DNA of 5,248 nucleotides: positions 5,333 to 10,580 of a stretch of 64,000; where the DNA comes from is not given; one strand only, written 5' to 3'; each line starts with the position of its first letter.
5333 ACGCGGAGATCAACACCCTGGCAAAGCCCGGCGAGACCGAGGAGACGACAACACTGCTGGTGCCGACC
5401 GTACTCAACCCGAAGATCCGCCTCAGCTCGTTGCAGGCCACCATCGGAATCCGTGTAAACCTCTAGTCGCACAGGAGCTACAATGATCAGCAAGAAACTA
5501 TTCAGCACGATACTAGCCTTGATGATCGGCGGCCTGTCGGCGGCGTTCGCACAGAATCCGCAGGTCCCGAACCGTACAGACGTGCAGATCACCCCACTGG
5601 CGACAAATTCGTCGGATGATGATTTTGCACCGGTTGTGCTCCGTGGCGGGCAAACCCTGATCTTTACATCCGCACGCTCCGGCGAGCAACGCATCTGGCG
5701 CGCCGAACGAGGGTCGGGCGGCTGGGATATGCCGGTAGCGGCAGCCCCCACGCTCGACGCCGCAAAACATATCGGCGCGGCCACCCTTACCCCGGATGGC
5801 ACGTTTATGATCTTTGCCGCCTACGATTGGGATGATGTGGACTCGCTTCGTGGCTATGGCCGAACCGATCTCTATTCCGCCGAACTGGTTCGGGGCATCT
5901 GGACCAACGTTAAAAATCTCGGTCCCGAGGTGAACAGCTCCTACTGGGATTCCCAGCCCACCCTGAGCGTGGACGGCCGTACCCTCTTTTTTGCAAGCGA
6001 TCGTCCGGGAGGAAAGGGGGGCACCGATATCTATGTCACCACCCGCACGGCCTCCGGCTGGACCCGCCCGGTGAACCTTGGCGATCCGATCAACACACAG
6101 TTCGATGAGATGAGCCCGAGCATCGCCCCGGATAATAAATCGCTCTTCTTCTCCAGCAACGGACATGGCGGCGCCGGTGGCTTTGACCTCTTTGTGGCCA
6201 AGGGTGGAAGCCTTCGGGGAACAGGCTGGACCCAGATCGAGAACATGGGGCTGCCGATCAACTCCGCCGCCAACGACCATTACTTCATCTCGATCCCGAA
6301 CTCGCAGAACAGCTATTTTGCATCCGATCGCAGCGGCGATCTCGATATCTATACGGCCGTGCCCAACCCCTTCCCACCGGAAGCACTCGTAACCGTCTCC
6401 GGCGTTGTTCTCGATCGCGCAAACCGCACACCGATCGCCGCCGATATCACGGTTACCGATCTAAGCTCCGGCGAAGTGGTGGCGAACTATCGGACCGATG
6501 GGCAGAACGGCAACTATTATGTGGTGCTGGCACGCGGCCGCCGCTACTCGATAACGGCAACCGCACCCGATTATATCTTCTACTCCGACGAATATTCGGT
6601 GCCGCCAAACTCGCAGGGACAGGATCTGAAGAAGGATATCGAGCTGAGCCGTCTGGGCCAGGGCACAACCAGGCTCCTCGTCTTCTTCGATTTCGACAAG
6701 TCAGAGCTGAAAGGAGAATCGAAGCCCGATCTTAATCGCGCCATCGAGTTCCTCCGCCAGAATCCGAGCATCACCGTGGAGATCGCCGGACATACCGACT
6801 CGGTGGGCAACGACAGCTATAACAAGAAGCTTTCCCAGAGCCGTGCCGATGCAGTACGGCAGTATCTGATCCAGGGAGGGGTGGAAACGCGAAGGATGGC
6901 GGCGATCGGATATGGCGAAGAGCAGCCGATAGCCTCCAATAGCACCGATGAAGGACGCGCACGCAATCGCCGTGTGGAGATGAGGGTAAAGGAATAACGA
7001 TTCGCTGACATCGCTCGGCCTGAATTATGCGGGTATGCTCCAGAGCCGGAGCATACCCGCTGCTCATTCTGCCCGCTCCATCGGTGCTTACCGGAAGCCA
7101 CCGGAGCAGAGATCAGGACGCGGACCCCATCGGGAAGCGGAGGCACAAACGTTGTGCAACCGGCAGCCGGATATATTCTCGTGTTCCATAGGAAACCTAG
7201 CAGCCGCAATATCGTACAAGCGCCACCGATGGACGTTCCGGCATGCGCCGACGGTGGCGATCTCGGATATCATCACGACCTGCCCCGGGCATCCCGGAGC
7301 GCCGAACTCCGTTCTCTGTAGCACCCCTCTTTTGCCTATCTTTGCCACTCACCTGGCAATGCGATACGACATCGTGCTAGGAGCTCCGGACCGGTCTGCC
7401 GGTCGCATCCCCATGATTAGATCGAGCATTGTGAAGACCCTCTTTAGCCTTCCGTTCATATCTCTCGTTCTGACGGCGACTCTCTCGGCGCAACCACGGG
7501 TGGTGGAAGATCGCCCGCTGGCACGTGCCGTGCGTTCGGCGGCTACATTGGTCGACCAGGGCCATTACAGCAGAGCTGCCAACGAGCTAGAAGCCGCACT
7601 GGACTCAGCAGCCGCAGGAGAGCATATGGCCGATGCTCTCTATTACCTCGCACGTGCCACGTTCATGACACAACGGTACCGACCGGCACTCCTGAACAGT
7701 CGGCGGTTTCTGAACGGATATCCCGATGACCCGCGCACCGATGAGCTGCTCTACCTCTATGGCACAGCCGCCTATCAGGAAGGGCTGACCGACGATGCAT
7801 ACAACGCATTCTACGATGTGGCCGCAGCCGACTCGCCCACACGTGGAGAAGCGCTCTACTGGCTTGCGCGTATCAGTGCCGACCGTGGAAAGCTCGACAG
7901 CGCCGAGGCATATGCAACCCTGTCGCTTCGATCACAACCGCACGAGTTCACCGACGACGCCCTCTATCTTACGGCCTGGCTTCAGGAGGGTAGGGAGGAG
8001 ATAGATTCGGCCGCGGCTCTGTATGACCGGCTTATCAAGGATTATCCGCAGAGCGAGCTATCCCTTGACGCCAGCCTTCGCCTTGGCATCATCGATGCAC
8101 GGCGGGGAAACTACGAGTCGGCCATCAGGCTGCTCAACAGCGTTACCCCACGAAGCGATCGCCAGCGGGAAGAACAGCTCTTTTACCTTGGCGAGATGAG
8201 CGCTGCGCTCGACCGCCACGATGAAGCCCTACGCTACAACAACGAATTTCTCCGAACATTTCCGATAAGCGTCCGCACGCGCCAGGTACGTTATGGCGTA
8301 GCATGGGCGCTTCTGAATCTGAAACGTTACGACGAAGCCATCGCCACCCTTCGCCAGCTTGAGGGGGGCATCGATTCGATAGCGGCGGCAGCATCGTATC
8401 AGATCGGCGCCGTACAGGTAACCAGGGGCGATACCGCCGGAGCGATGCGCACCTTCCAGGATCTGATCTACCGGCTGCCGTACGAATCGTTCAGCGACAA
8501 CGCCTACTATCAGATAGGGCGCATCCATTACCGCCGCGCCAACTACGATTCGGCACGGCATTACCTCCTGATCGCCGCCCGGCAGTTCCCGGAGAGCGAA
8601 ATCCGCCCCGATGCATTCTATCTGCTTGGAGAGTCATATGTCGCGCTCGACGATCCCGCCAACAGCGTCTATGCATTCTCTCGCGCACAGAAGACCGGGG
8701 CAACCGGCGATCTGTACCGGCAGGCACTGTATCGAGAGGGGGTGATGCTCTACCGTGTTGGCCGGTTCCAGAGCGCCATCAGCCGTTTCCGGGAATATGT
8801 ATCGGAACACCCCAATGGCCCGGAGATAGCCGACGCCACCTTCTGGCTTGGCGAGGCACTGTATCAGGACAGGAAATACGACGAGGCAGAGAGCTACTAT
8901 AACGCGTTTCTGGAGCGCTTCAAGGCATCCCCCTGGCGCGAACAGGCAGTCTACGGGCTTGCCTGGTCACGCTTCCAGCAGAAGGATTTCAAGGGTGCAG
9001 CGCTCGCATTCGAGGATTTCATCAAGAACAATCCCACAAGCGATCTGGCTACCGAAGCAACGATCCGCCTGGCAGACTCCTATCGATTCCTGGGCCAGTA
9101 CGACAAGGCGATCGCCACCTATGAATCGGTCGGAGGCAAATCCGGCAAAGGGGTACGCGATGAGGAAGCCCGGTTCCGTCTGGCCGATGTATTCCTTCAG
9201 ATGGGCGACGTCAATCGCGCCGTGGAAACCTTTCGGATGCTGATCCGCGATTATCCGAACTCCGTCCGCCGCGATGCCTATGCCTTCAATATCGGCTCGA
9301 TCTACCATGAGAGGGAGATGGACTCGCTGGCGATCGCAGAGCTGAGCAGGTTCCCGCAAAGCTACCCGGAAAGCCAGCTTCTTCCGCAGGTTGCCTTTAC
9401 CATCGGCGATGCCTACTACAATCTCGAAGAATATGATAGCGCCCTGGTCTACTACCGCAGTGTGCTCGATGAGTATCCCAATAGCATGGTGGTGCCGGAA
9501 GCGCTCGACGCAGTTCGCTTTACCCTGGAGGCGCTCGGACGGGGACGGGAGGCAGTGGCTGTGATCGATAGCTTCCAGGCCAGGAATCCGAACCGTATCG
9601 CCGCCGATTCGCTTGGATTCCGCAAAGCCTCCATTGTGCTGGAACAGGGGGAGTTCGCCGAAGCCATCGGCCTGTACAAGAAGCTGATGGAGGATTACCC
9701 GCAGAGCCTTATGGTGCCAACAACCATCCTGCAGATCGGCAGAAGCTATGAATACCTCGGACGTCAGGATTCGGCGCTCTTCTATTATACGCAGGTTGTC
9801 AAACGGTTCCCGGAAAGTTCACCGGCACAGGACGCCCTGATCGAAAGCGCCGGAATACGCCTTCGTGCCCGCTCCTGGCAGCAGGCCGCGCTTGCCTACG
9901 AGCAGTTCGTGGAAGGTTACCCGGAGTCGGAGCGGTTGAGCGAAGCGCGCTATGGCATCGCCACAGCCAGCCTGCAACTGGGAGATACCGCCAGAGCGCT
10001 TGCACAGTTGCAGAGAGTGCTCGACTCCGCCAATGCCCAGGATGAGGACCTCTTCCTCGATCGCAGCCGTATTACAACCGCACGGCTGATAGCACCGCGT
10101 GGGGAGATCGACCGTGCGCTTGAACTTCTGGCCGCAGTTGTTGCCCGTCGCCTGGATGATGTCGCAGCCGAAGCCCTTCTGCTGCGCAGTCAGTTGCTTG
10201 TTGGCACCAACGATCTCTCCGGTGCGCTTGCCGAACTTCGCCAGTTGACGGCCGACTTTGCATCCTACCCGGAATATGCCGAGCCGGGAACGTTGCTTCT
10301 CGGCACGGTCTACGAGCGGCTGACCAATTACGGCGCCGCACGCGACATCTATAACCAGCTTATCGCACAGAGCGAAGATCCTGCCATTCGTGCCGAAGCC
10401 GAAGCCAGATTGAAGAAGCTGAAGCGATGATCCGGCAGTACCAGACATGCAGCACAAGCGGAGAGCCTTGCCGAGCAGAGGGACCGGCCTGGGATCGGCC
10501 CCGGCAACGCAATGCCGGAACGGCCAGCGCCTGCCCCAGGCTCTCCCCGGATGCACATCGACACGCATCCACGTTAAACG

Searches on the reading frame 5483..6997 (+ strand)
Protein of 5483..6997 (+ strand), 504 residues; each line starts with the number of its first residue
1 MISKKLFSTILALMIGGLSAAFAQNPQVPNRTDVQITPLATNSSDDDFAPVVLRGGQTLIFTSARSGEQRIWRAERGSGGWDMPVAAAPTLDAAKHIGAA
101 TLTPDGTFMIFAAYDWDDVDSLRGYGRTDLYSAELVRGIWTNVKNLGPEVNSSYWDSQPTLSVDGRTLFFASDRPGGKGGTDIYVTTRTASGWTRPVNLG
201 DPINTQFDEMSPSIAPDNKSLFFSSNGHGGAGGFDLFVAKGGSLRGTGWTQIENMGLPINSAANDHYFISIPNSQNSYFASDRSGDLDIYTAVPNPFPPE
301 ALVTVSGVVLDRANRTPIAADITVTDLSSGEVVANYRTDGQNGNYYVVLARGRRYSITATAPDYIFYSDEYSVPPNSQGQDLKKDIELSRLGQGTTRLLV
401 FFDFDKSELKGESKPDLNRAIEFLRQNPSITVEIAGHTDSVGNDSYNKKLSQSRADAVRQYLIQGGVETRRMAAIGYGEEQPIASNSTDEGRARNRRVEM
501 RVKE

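Call 11: search_protein_families(library=pfam, proteins=[window:5483-6997:+], max_evalue=0.01)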
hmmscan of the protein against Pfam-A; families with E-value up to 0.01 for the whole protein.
window:5483-6997:+ (504 aa): 3 families
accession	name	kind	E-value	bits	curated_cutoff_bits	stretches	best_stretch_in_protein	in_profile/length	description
PF00691.25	OmpA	-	1.1e-25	90.3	27.2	1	401-496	1-98/98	OmpA family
PF07676.18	PD40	-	2.6e-25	88.2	20.9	2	199-238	1-38/38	WD40-like Beta Propeller Repeat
PF13620.12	CarboxypepD_reg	-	4.9e-05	24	32.3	1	304-365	1-60/82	Carboxypeptidase regulatory-like domain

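Call 16: find_related_loci(query=window:5483-6997:+, collection=genome_contigs, flank=5000)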
Query window:5483-6997:+ (504 aa) in genome_contigs; peptide patterns used: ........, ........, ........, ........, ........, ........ (x = any residue, [..] = any of these).
258 stretches matched a pattern; 200 encode a relative of the query (tblastn E <= 1e-3); the best 80 are kept; 80 distinct loci.
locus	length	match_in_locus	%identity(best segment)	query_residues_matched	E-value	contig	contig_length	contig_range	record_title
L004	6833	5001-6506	60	10-502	0e+0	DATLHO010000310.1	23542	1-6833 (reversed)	MAG TPA_asm: Candidatus Kapaibacterium sp. isolate SMAG_U13642 k141_2903902, whole genome shotgun sequence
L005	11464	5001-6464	61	23-502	0e+0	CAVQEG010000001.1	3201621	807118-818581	MAG: Chlorobiota bacterium isolate MFD02416.bin.1.81 genome assembly, contig: contig_14017, whole genome shotgun sequenc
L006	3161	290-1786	54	6-503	0e+0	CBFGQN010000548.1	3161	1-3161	MAG TPA_asm: uncultured Ignavibacteria bacterium isolate SRR15517647_binner12_Refined_3 genome assembly, contig: ERZ2732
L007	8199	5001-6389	49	34-502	4e-153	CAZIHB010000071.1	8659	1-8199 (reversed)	MAG TPA_asm: uncultured Hyphomicrobiales bacterium isolate SRP216815_co1_109 genome assembly, contig: NODE_11374_length_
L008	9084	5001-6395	50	33-502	6e-150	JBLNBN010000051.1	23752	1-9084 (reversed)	MAG: Chloroflexota bacterium isolate MAG150 PRJNA951521_bin11_renamed_50, whole genome shotgun sequence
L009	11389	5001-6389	48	32-502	1e-143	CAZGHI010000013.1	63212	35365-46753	MAG TPA_asm: uncultured Hyphomicrobiales bacterium isolate SRP290908_co2_40 genome assembly, contig: NODE_516_length_632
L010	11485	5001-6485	47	3-502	2e-141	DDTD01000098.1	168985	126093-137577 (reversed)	MAG TPA_asm: Ignavibacteria bacterium UBA2373 UBA2373_contig_9694, whole genome shotgun sequence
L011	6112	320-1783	37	17-502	8e-96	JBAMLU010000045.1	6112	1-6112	MAG: bacterium isolate MAG13 ExploCarb_3808S_S2_2771_length_6112_cov_3, whole genome shotgun sequence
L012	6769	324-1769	40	42-502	2e-94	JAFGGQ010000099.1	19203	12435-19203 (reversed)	MAG: bacterium isolate Zod_Metabat.1399 k87_7764631, whole genome shotgun sequence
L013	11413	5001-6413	36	41-502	2e-92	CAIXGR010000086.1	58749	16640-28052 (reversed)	MAG: uncultured Bacteroidetes bacterium isolate VK_bin-4331 genome assembly, contig: bin-4331:86/97, whole genome shotgu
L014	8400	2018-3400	35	40-502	2e-91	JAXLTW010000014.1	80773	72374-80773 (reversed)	MAG: Chitinophagales bacterium isolate STL-BAC14 C1.324.fa-14, whole genome shotgun sequence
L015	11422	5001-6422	37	38-503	1e-90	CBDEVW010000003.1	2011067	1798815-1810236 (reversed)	MAG: Cyclobacteriaceae bacterium isolate 47082f9d-df4c-4b84-91b1-0d2280528cb7 genome assembly, contig: contig_3, whole g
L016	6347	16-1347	36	56-502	4e-90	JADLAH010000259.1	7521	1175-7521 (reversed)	MAG: Chitinophagales bacterium isolate SJ120 c_000000898916, whole genome shotgun sequence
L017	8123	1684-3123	35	42-504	9e-90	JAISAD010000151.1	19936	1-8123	MAG: Bacteroidales bacterium isolate Gx481_bin123 k119_3942629, whole genome shotgun sequence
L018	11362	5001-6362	33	47-502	1e-88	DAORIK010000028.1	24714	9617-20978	MAG TPA_asm: Chitinophagales bacterium isolate AMR_MDS_5579 NODE_167_length_24714_cov_12.227544, whole genome shotgun se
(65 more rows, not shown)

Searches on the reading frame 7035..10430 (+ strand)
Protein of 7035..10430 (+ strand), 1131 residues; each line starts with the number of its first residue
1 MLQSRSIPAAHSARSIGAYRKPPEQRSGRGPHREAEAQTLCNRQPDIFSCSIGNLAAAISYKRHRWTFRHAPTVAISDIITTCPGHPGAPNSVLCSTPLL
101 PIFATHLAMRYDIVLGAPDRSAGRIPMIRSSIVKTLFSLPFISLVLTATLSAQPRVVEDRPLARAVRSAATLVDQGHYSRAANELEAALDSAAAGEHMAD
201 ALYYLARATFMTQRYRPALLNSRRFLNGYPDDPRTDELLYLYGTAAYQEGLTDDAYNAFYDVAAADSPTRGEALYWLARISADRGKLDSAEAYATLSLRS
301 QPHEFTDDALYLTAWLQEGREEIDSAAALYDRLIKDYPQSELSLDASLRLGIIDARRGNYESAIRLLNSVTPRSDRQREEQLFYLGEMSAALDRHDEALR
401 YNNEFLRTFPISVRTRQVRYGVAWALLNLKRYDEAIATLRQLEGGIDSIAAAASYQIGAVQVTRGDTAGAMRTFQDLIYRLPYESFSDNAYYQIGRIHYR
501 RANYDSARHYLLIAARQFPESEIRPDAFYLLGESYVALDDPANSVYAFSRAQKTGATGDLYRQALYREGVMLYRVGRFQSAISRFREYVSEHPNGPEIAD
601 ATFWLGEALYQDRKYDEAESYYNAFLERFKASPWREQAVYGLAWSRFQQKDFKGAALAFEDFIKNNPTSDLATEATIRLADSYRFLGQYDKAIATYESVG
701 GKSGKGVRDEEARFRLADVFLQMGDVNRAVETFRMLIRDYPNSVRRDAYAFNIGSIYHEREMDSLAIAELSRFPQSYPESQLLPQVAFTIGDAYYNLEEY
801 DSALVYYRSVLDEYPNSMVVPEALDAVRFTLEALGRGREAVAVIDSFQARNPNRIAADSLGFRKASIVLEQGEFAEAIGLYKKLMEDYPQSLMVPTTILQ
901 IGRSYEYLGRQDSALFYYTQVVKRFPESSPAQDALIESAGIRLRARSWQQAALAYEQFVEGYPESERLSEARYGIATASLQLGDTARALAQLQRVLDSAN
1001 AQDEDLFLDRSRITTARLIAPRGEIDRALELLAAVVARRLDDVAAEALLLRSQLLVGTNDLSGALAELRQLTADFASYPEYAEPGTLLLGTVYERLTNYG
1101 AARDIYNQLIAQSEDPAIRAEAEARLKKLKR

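Call 11: search_protein_families(library=pfam, proteins=[window:7035-10430:+], max_evalue=0.01)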
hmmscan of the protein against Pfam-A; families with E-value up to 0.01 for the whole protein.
window:7035-10430:+ (1131 aa): 25 families
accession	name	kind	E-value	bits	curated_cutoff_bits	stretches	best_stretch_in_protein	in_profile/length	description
PF13174.12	TPR_6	-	6.4e-74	240.1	26.3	5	711-743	1-33/33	Tetratricopeptide repeat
PF13432.12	TPR_16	-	1.1e-57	192.4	32.7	8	568-632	3-64/65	Tetratricopeptide repeat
PF07719.23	TPR_2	-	3.7e-47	155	27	1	786-816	3-33/34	Tetratricopeptide repeat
PF14559.12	TPR_19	-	3.2e-43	146.3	25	3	687-743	5-58/68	Tetratricopeptide repeat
PF13428.12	TPR_14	-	9.7e-41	134.5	23.5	0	600-634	2-36/44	Tetratricopeptide repeat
PF13525.12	YfiO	-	9.7e-38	130.4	25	4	561-696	4-150/203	Outer membrane lipoprotein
PF13424.12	TPR_12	-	8.8e-32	109.6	30.1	2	863-925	8-75/77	Tetratricopeptide repeat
PF12895.13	ANAPC3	-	1.7e-28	99.1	27.2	2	626-698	12-81/82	Anaphase-promoting complex, cyclosome, subunit 3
PF00515.34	TPR_1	-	4.1e-28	96.4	27.8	1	790-816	7-33/34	Tetratricopeptide repeat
PF13181.12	TPR_8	-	2.5e-26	90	25.7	0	677-697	5-25/34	Tetratricopeptide repeat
PF09976.15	TPR_21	-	5.3e-19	69.1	25.5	1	616-735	56-171/193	Tetratricopeptide repeat-like domain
PF25063.1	ARM_TT21_C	-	1.5e-10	41.7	35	0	938-1037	24-123/209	Tetratricopeptide repeat protein 21 C-terminal ARM domain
PF25064.1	ARM_TT21_5th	-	7.8e-10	39.5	27.8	0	640-734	5-96/117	TT21 fifth ARM repeats domain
PF13512.12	TPR_18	-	1.5e-09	38.6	21.9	1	157-248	5-96/145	Tetratricopeptide repeat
PF13176.12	TPR_7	-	7.2e-08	32.4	27.9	0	677-698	3-24/36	Tetratricopeptide repeat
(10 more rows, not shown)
